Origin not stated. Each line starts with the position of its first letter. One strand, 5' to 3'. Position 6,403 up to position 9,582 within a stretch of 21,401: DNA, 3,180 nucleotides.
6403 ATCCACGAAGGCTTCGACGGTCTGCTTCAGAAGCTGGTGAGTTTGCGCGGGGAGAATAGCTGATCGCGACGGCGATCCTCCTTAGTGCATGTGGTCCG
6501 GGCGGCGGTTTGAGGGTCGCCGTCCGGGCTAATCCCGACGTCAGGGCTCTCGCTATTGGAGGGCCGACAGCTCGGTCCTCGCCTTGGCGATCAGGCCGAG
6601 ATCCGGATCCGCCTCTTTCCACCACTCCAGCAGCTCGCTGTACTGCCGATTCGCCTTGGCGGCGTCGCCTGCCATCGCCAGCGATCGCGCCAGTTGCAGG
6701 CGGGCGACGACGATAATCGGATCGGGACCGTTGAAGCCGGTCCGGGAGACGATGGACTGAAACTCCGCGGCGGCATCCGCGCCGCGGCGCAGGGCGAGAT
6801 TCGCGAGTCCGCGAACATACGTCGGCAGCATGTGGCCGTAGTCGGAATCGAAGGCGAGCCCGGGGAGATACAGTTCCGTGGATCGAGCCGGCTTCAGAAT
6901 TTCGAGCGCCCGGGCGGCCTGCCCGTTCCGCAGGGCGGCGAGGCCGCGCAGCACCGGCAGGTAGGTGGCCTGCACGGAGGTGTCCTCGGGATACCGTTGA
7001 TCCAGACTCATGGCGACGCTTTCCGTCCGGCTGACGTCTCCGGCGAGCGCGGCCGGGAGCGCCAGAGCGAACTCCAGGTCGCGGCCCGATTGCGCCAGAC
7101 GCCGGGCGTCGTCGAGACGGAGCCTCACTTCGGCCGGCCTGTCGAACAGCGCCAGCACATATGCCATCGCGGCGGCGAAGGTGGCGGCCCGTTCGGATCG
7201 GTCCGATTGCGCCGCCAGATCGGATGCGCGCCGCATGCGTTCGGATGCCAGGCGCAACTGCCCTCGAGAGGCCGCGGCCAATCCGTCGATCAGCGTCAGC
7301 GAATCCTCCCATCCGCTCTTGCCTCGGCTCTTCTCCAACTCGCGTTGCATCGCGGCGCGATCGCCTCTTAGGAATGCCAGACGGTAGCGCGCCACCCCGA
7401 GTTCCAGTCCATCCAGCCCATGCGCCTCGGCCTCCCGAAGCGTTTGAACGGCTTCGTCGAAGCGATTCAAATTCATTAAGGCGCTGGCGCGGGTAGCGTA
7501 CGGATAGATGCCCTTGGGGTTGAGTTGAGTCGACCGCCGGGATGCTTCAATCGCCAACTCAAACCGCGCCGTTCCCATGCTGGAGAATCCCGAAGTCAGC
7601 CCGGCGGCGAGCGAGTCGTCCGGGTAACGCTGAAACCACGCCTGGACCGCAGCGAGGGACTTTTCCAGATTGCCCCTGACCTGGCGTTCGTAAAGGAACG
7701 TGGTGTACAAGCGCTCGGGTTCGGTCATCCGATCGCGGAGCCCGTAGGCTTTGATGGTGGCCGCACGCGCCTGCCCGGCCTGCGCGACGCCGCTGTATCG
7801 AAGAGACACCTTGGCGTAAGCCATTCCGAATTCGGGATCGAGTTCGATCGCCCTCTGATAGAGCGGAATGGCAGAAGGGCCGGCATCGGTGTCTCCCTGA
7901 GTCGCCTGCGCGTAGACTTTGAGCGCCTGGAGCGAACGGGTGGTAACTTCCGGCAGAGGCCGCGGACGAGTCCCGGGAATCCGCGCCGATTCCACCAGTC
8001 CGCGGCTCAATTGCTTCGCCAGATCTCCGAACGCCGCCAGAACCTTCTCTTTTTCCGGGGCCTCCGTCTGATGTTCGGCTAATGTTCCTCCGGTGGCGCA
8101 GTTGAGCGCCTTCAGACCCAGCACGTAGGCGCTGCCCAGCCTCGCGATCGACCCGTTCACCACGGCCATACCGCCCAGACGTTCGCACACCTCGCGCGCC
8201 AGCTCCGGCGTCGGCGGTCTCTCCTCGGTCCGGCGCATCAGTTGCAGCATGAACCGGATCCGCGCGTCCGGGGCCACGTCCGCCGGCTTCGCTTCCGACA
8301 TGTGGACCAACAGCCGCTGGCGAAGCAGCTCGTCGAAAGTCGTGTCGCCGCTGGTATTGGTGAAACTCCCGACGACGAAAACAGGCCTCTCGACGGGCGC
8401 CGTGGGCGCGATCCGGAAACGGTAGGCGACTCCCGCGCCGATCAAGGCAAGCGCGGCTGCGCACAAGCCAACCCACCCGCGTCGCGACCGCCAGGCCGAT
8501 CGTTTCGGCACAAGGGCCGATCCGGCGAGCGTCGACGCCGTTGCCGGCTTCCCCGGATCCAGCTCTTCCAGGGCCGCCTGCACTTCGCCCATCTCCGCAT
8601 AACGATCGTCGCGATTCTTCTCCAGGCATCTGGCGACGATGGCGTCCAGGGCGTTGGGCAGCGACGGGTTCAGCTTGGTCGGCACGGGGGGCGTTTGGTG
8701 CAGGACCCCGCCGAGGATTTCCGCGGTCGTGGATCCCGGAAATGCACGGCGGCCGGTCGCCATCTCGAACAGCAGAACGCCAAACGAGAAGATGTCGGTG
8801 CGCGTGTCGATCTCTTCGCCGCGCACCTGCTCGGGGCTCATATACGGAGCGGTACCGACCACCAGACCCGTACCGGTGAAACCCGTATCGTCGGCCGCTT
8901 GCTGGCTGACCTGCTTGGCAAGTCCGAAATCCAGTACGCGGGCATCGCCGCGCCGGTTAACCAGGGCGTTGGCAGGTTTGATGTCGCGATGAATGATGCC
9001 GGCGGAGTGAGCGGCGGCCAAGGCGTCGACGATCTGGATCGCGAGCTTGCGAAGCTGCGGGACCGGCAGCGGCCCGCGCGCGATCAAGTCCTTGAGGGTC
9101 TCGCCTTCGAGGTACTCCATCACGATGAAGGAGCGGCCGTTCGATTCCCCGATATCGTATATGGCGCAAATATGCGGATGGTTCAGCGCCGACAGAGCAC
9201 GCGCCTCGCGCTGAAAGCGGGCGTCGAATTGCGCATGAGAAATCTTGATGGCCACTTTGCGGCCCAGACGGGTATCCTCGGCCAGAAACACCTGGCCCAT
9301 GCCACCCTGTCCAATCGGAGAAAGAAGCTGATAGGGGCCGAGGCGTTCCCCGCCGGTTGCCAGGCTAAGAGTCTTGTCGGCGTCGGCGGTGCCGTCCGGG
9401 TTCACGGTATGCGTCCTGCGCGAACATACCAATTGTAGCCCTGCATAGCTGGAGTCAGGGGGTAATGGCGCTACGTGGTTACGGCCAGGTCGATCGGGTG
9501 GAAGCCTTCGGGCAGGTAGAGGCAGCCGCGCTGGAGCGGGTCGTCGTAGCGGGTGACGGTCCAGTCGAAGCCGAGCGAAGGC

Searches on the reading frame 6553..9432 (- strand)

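Call 3: search_protein_families(library=pfam, proteins=[window:6553-9432:-], max_evalue=1)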
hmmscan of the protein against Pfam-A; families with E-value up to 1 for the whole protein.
window:6553-9432:- (959 aa): 20 families
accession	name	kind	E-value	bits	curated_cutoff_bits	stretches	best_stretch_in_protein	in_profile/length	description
PF00069.31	Pkinase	-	8.1e-51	173.4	31.7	1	34-279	1-253/263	Protein kinase domain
PF07714.23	PK_Tyr_Ser-Thr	-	1.7e-35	123.1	23.1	1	36-278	3-249/258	Protein tyrosine and serine/threonine kinase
PF03109.22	ABC1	-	7.1e-10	38.9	22.9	2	96-180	138-222/244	ABC1 atypical kinase-like domain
PF01636.29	APH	-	1.7e-09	38.2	23.2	2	38-144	3-110/239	Phosphotransferase enzyme family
PF13181.12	TPR_8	-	2.5e-05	24.5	25.7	1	645-668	4-27/34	Tetratricopeptide repeat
PF00515.34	TPR_1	-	6.4e-05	23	27.8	1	521-535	20-34/34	Tetratricopeptide repeat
PF13431.12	TPR_17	-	9.7e-05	22.8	24.4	0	524-540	1-17/34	Tetratricopeptide repeat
PF17667.7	Pkinase_fungal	-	0.00022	20.5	24.1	1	141-217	302-379/387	Fungal protein kinase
PF06293.20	Kdo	-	0.00048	20.1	21.3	1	72-169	57-166/207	Lipopolysaccharide kinase (Kdo/WaaP) family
PF03881.20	Fructosamin_kin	-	0.00054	19.7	22.4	1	43-111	28-97/288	Fructosamine kinase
PF13414.12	TPR_11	-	0.0065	16.6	26.8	0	521-535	13-27/42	TPR repeat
PF13371.12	TPR_9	-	0.0077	16.7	35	1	623-668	10-55/73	Tetratricopeptide repeat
PF12895.13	ANAPC3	-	0.028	15.1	27.2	0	623-667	38-81/82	Anaphase-promoting complex, cyclosome, subunit 3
PF22703.2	Cdc6_lid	-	0.034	14.5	27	0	709-745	19-55/68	Cdc6 AAA+ ATPase-type lid domain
PF13176.12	TPR_7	-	0.073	13.6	27.9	0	649-670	6-29/36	Tetratricopeptide repeat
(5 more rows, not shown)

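Call 4: search_protein_families(library=ncbifam, proteins=[window:6553-9432:-], max_evalue=1)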
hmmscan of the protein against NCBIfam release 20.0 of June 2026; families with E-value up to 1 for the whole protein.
window:6553-9432:- (959 aa): 26 families (the best 25 are shown)
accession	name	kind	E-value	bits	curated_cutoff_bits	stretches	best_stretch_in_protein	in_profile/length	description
NF033483.0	PknB_PASTA_kin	equivalog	4.6e-93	313.1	450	1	34-302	9-279/563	Stk1 family PASTA domain-containing Ser/Thr kinase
NF052427.1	StpK7MSMEG_1200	equivalog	5.3e-60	203.5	900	1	30-345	5-322/601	serine/threonine protein kinase StpK7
NF047741.1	antiphage_MADS6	equivalog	2.9e-52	178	460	2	133-299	307-468/612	methylation-associated defense system protein kinase MAD6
TIGR03903.1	TOMM_kin_cyc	equivalog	8e-48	163.1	705.75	1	63-284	9-240/1267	TOMM system kinase/cyclase fusion protein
TIGR04510.1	mod_pep_cyc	subfamily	1.2e-42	146.5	400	1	323-851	215-754/814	putative peptide modification system cyclase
NF009651.0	PRK13184.1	equivalog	8.5e-41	139.8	839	1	32-299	2-298/932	serine/threonine-protein kinase PknD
NF053615.1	SerThrKinAfsKStmc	equivalog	2.3e-37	129.1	1300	1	29-289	10-265/809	protein serine/threonine kinase AfsK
NF033442.0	BREX_PglW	equivalog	1.3e-26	92.7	990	2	26-176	505-664/1391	BREX system serine/threonine kinase PglW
NF038150.1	lanthi_synth_IV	equivalog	4.5e-25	88.1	650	1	34-295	191-460/851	class IV lanthionine synthetase LanL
NF038151.1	lanthi_synth_III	equivalog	5.2e-14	51.6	575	1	33-210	221-412/833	class III lanthionine synthetase LanKC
NF011463.0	PRK14879.1-4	equivalog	3.6e-12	46.2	188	1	71-177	63-165/237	Kae1-associated kinase Bud32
TIGR03724.2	arch_bud32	equivalog_domain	1.1e-11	44.7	125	1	71-177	38-136/193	KEOPS complex kinase/ATPase Bud32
NF058632.1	SerThrKinPrkT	equivalog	2.3e-11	43.3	280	1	33-174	22-167/322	serine/threonine protein kinase PrkT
NF011464.0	PRK14879.1-7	equivalog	1.3e-09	38.1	246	1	72-174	52-151/221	Kae1-associated kinase Bud32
NF043056.1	T4SS_LegK1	equivalog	2.3e-09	36.4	550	1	73-222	125-281/516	Dot/Icm T4SS effector kinase LegK1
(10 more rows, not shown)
